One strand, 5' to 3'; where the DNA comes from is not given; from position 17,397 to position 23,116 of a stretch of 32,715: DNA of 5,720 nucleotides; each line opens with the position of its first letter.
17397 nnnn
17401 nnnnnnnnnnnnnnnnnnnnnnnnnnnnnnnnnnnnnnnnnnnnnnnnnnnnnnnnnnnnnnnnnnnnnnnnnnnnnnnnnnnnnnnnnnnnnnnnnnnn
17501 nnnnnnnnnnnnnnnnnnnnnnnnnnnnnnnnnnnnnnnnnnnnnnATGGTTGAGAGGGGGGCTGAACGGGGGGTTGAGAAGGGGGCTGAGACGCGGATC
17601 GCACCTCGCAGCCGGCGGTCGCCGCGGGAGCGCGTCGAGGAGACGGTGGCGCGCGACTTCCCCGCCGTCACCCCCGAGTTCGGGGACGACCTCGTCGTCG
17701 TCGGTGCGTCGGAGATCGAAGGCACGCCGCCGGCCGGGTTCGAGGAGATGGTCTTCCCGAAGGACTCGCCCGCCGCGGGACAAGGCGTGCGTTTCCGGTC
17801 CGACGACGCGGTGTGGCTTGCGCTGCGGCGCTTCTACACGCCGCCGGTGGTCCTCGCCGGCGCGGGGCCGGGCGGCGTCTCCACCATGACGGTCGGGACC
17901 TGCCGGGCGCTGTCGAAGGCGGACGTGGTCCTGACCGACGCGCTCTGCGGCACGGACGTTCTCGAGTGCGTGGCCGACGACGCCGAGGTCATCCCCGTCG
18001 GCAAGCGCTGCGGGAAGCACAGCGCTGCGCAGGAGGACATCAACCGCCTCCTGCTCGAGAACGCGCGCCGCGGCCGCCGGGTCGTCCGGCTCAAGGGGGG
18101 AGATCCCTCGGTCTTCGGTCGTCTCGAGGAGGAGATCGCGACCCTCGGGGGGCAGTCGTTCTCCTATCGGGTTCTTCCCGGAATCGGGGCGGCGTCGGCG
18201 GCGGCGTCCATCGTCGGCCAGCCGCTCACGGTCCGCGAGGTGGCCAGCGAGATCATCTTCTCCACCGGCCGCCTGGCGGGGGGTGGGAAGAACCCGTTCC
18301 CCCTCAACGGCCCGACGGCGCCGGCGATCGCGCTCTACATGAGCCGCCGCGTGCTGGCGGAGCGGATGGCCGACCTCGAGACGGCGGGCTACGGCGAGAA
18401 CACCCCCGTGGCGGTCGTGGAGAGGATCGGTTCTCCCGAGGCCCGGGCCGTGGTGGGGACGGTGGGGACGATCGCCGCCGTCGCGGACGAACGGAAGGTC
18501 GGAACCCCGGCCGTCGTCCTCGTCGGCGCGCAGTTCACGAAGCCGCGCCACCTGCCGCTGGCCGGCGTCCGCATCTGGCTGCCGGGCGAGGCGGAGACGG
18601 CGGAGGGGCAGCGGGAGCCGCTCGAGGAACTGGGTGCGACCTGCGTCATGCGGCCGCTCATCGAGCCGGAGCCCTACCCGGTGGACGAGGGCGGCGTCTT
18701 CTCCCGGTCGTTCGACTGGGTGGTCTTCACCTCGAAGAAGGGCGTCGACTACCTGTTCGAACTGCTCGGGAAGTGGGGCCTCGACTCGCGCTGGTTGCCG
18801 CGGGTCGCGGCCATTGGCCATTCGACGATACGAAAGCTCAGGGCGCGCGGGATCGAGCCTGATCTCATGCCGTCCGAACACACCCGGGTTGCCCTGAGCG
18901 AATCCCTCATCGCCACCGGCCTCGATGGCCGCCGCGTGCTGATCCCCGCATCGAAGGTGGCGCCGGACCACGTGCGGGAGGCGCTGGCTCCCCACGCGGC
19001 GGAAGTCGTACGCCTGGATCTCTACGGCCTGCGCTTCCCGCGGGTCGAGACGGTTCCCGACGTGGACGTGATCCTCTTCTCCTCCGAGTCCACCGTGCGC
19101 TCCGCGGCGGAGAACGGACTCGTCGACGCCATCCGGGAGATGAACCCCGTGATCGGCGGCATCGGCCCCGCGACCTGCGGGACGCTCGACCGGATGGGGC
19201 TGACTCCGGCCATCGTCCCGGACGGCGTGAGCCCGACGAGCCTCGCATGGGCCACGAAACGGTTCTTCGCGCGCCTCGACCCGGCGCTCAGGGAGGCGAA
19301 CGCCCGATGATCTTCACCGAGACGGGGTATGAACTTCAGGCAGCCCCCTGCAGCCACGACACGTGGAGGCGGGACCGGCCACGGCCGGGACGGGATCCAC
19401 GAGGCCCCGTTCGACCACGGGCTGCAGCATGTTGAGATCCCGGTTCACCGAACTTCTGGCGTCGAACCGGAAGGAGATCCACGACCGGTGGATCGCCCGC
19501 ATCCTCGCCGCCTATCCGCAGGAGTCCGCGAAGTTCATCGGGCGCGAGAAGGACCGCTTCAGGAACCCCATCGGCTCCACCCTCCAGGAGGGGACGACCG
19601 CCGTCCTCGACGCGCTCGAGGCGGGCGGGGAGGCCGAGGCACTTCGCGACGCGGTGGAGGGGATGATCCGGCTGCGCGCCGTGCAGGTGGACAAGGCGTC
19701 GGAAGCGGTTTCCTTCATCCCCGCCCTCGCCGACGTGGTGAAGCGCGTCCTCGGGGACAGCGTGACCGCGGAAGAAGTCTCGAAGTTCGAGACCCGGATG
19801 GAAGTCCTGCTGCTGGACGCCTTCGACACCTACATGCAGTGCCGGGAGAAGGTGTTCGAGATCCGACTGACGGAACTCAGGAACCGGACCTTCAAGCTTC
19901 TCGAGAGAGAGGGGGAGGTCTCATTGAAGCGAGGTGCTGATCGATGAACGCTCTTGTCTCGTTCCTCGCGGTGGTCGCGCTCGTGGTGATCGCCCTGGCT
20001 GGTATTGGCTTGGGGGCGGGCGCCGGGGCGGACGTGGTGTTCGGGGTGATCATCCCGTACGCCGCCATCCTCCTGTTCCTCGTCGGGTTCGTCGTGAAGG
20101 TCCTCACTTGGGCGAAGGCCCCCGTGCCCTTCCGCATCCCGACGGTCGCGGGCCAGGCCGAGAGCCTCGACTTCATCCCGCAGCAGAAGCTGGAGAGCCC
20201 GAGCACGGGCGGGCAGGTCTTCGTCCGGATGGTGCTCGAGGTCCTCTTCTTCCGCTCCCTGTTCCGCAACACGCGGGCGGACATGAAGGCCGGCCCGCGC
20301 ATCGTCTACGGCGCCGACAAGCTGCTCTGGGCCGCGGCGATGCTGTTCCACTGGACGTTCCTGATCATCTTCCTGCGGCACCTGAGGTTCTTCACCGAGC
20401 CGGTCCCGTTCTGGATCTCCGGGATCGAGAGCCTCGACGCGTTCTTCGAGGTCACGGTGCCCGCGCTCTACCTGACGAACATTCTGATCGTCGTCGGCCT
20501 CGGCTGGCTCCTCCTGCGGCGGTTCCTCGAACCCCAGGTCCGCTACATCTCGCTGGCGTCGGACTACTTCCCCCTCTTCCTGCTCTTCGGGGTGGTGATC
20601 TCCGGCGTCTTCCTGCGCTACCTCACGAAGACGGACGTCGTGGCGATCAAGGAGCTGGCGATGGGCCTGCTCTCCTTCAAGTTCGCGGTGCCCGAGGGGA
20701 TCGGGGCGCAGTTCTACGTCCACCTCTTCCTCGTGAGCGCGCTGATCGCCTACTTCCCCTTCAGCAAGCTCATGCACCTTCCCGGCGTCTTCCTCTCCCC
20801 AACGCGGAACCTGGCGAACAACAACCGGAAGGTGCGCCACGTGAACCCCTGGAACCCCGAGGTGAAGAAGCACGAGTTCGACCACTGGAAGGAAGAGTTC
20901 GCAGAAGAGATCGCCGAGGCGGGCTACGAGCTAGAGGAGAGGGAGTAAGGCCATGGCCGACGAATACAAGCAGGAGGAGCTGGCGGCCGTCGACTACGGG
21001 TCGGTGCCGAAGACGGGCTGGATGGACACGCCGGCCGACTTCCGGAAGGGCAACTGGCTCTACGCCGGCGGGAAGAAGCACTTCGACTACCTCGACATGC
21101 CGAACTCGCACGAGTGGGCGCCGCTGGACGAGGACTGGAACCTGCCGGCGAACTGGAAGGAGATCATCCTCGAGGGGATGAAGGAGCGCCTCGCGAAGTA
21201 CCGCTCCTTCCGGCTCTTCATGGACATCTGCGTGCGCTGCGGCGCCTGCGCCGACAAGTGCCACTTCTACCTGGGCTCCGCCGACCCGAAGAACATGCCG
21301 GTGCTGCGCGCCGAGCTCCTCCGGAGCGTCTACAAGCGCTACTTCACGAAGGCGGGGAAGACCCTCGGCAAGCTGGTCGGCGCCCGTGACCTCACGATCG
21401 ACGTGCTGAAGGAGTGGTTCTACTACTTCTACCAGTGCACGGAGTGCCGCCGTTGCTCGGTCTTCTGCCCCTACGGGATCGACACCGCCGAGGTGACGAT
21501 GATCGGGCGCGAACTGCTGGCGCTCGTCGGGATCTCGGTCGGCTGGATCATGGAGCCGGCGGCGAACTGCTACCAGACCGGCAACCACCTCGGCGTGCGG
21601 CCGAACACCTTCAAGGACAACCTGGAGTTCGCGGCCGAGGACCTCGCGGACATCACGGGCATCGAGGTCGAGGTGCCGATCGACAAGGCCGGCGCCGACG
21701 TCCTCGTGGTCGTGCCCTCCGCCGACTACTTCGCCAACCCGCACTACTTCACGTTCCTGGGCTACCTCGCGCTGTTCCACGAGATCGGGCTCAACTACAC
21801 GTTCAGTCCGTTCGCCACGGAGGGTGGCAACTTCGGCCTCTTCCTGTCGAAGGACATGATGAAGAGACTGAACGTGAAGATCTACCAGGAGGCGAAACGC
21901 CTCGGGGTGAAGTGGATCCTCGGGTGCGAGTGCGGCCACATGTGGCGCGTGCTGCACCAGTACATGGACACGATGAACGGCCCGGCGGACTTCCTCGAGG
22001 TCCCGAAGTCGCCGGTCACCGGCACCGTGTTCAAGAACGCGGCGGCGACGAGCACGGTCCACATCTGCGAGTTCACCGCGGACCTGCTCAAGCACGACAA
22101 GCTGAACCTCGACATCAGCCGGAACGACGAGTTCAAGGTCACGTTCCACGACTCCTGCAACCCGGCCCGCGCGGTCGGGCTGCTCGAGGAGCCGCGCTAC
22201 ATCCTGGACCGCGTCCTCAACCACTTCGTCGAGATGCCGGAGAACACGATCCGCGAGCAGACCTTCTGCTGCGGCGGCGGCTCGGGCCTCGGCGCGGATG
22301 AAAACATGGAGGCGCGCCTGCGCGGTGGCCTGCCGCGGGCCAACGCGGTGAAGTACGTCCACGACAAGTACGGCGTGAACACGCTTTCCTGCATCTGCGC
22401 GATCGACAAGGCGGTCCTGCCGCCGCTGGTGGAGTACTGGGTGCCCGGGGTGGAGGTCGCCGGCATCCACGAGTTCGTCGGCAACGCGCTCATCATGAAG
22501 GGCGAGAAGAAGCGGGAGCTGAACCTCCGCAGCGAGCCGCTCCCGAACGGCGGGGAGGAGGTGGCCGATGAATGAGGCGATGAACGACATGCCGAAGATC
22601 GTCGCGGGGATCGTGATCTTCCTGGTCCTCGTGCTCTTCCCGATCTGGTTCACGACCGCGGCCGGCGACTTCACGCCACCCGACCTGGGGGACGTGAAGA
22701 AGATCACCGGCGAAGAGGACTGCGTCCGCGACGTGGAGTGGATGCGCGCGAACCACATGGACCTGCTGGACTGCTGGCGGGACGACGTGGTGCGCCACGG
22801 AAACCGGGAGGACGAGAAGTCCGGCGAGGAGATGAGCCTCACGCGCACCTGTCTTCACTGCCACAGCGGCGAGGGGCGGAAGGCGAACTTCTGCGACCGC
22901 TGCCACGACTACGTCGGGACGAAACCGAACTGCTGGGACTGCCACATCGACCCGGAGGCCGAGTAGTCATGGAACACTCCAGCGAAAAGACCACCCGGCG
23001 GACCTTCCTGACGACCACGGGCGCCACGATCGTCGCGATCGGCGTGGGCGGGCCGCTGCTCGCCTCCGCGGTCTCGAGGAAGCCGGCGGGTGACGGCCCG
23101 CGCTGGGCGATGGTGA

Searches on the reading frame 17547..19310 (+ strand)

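Call 12: search_protein_families(library=ncbifam, proteins=[window:17547-19310:+], max_evalue=0.00001)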
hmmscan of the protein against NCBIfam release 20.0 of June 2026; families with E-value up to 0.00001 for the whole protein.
window:17547-19310:+ (587 aa): 18 families
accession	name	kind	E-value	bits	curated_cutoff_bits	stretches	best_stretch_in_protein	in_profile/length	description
NF004790.0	PRK06136.1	subfamily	3.1e-67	226.8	198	1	101-332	6-239/250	uroporphyrinogen-III C-methyltransferase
NF007922.1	PRK10637.1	equivalog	2.1e-66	224.7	400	1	100-328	218-447/450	siroheme synthase CysG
TIGR01469.1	cobA_cysG_Cterm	equivalog_domain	2.9e-64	217.1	185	1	101-328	3-232/238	uroporphyrinogen-III C-methyltransferase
NF005524.0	PRK07168.1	equivalog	1.5e-43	149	603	1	101-417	5-329/474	uroporphyrin-III C-methyltransferase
TIGR01465.1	cobM_cbiF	equivalog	3e-34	118.4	259.65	1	101-331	1-228/247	precorrin-4 C(11)-methyltransferase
NF012017.0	PRK15473.1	equivalog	5e-27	94.8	408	1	99-330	8-236/257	cobalt-precorrin-4 methyltransferase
NF004593.0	PRK05928.4-2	equivalog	8.4e-22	77.8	275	1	348-562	10-231/247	uroporphyrinogen-III synthase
NF004587.0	PRK05928.2-5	equivalog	3.8e-19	69.1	246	1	352-572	17-239/245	uroporphyrinogen-III synthase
TIGR01466.1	cobJ_cbiH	equivalog_domain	2.1e-13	50.4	246.35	1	102-228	2-123/239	precorrin-3B C(17)-methyltransferase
NF004594.0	PRK05928.4-3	equivalog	1.5e-11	44.2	365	1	343-524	4-181/237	uroporphyrinogen-III synthase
NF004583.0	PRK05928.1-5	equivalog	1.6e-09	37.6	432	1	387-521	56-195/250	uroporphyrinogen-III synthase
NF004423.0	PRK05765.1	equivalog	2e-08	34.1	332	1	103-230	7-129/247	precorrin-3B C(17)-methyltransferase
NF012022.0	PRK15478.1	equivalog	5.1e-08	32.6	425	1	104-228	5-124/241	precorrin-3B C(17)-methyltransferase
NF004586.0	PRK05928.2-4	equivalog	3.9e-07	29.7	401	1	359-500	21-156/240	uroporphyrinogen-III synthase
NF004591.0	PRK05928.3-6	equivalog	1.2e-06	28.2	341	1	375-556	35-209/229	uroporphyrinogen-III synthase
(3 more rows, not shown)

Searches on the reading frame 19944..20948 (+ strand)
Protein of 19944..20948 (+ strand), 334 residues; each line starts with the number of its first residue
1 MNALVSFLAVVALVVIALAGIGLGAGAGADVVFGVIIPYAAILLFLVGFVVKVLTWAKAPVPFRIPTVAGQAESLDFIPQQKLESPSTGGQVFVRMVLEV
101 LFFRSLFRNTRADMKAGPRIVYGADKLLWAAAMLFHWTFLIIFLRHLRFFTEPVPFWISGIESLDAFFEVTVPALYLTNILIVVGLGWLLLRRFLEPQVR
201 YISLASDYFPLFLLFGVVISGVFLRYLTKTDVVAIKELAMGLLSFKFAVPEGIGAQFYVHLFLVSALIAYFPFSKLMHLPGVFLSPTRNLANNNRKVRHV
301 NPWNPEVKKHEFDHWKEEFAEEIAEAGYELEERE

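Call 12: search_protein_families(library=ncbifam, proteins=[window:19944-20948:+], max_evalue=0.00001)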
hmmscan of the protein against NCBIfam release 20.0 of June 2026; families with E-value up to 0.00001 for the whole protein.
window:19944-20948:+ (334 aa): 2 families
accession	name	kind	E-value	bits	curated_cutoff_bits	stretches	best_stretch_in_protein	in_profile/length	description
NF038037.1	cytob_DsrM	equivalog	3.7e-143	476.5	300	1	10-330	1-318/320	sulfate reduction electron transfer complex DsrMKJOP subunit DsrM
TIGR00351.1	narI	equivalog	2.9e-08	33.8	105.55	1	127-286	47-210/225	respiratory nitrate reductase subunit gamma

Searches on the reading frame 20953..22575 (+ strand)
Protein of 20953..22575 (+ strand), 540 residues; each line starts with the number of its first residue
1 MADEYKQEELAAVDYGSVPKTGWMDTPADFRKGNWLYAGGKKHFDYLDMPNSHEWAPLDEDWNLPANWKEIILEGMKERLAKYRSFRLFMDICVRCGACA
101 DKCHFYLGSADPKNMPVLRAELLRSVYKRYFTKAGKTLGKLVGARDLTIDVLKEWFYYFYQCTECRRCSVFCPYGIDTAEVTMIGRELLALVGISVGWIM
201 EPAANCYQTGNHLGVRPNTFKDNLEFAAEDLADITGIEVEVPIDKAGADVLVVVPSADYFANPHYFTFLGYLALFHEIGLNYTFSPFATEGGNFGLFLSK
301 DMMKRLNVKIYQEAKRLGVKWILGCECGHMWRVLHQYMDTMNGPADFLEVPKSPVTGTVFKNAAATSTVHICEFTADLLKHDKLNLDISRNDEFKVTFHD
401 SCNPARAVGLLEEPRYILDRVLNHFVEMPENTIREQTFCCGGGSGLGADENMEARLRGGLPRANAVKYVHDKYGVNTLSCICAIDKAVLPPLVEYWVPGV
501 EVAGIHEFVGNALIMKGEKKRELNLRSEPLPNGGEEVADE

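Call 12: search_protein_families(library=ncbifam, proteins=[window:20953-22575:+], max_evalue=0.00001)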
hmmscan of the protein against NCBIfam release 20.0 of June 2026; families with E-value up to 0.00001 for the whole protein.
window:20953-22575:+ (540 aa): 5 families
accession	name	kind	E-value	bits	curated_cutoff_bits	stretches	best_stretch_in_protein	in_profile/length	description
NF045796.1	DsrK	equivalog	7.2e-211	700.6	400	1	57-529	16-447/453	sulfate reduction electron transfer complex DsrMKJOP subunit DsrK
NF045724.1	ferredox_TmcB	equivalog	1e-44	152.8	735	1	86-482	36-397/430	electron transfer complex ferredoxin TmcB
NF045711.1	sulf_resp_HmcF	equivalog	2.6e-42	145.2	750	1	85-447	54-386/457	sulfate respiration complex iron-sulfur protein HmcF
NF045670.1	quin_L_LdhH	equivalog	1.8e-12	46.3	800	1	365-443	573-644/706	L-lactate dehydrogenase (quinone) large subunit LdhH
NF004898.0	PRK06259.1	equivalog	1.9e-11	43.3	385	1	357-467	343-445/488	fumarate reductase (CoM/CoB) subunit TfrB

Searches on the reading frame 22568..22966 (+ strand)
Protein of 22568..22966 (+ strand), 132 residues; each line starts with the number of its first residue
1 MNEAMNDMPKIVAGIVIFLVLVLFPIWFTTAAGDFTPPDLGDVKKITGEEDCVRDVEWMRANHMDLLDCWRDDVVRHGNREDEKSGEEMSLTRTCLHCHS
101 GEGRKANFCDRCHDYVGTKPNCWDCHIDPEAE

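Call 12: search_protein_families(library=ncbifam, proteins=[window:22568-22966:+], max_evalue=0.00001)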
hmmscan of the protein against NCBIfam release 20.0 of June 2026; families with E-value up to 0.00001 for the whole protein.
window:22568-22966:+ (132 aa): 1 family
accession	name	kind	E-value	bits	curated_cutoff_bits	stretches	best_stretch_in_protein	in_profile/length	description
NF038038.1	cytoc_DsrJ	equivalog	5.1e-38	130.1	100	1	5-126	1-121/121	sulfate reduction electron transfer complex DsrMKJOP subunit DsrJ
